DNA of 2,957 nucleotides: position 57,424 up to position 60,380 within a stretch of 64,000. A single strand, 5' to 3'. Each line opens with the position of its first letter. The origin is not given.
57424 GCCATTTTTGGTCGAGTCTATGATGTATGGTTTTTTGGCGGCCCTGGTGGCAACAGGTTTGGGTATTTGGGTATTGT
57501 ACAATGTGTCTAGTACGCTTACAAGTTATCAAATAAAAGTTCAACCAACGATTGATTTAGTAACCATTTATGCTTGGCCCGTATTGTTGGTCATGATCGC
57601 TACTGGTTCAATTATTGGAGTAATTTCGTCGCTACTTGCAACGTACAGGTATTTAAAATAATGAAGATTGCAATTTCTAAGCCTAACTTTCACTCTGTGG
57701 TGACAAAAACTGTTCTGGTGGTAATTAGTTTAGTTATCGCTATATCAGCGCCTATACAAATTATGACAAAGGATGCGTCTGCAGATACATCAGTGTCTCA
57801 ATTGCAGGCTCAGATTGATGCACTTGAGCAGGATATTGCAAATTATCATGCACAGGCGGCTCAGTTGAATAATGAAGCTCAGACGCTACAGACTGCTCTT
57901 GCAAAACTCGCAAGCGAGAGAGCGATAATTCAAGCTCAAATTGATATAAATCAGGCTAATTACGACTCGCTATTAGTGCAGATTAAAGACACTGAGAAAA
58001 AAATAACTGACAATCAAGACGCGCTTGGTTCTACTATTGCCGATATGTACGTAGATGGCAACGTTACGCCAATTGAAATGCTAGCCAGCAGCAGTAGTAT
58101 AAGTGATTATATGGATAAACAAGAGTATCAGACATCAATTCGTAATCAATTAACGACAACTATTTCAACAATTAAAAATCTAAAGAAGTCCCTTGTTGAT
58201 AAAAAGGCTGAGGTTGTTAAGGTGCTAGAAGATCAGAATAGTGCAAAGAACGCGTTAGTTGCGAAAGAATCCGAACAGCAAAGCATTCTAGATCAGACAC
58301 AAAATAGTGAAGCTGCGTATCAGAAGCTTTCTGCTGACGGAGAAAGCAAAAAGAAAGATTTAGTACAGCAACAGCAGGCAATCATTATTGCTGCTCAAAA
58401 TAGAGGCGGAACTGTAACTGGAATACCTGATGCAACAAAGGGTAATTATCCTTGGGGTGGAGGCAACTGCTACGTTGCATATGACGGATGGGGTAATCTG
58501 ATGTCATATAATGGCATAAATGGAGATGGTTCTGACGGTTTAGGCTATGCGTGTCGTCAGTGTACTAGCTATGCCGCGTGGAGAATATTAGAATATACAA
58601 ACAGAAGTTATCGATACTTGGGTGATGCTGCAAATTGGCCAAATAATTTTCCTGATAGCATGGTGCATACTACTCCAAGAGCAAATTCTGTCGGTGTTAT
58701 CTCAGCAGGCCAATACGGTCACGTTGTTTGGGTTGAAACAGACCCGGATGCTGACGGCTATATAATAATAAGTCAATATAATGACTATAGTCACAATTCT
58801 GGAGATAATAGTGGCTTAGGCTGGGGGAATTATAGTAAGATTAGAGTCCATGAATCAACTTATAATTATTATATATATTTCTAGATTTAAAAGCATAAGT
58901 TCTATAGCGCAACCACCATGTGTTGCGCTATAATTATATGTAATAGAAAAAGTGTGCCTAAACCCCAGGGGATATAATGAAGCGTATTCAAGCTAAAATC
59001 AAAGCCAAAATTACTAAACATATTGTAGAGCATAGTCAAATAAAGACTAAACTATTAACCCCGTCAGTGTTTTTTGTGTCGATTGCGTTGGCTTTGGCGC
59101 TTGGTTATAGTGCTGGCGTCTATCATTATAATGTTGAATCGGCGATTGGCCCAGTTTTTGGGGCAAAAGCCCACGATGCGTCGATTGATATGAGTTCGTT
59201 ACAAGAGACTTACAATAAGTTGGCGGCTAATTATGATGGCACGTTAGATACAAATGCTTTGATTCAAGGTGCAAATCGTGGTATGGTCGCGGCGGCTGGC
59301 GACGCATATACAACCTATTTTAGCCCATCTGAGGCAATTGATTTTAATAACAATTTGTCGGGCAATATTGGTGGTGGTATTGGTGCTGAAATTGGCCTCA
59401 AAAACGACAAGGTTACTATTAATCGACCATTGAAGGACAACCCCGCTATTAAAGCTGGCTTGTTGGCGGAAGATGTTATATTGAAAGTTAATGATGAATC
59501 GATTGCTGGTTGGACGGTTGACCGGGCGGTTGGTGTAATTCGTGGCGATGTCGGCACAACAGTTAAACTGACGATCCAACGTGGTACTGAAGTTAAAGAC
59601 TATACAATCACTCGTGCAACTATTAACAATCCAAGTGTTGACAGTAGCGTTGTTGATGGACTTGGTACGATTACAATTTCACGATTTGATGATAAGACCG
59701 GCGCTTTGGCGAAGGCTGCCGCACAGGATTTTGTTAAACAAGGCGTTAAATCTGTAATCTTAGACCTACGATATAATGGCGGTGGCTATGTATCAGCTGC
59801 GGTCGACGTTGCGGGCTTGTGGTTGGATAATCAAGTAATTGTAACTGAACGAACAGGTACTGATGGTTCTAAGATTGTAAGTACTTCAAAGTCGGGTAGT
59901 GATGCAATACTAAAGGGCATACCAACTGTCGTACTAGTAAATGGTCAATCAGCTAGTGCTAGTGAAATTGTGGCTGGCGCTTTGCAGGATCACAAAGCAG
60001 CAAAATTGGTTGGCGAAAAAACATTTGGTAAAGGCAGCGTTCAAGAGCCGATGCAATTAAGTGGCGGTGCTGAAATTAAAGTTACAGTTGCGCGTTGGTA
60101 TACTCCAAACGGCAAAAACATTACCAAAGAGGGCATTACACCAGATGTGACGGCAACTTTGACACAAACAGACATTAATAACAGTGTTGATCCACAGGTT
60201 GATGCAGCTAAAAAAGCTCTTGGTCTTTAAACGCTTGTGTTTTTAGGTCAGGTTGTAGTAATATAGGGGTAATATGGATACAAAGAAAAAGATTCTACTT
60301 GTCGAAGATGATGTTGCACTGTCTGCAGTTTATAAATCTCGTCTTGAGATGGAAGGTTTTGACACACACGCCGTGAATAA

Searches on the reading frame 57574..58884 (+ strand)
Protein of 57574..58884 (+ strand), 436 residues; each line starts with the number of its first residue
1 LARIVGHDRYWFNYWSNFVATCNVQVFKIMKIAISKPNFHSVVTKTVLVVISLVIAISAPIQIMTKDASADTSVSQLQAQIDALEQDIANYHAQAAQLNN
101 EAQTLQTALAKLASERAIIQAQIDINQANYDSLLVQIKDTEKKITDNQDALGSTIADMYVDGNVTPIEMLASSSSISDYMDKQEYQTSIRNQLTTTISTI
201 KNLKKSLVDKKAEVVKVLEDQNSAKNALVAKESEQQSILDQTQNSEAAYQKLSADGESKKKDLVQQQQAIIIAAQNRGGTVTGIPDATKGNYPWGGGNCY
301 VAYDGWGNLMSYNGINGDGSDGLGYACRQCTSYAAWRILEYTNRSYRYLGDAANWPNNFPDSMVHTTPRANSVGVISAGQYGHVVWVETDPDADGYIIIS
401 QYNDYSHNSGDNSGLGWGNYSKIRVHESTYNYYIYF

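Call 35: search_protein_families(library=pfam, proteins=[window:57574-58884:+], max_evalue=0.00001)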
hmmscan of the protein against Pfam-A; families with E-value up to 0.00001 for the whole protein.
window:57574-58884:+ (436 aa): 1 family
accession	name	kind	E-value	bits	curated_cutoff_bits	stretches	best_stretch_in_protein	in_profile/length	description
PF05257.22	CHAP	-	4.1e-12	46.9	26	1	322-403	3-81/81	CHAP domain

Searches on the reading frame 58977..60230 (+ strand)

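Call 35: search_protein_families(library=pfam, proteins=[window:58977-60230:+], max_evalue=0.00001)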
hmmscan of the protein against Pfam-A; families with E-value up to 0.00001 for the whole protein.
window:58977-60230:+ (417 aa): 4 families
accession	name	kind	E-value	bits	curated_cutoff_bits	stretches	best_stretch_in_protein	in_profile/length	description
PF03572.23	Peptidase_S41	-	3.2e-51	173.6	24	1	229-392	2-164/165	Peptidase family S41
PF13180.12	PDZ_2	-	4.9e-12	46.4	27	1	133-211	1-78/80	PDZ domain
PF00595.29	PDZ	-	5.3e-11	43.2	23.2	1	131-201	8-81/81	PDZ domain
PF17820.7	PDZ_6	-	1.1e-09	38.3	27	1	148-202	2-54/54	PDZ domain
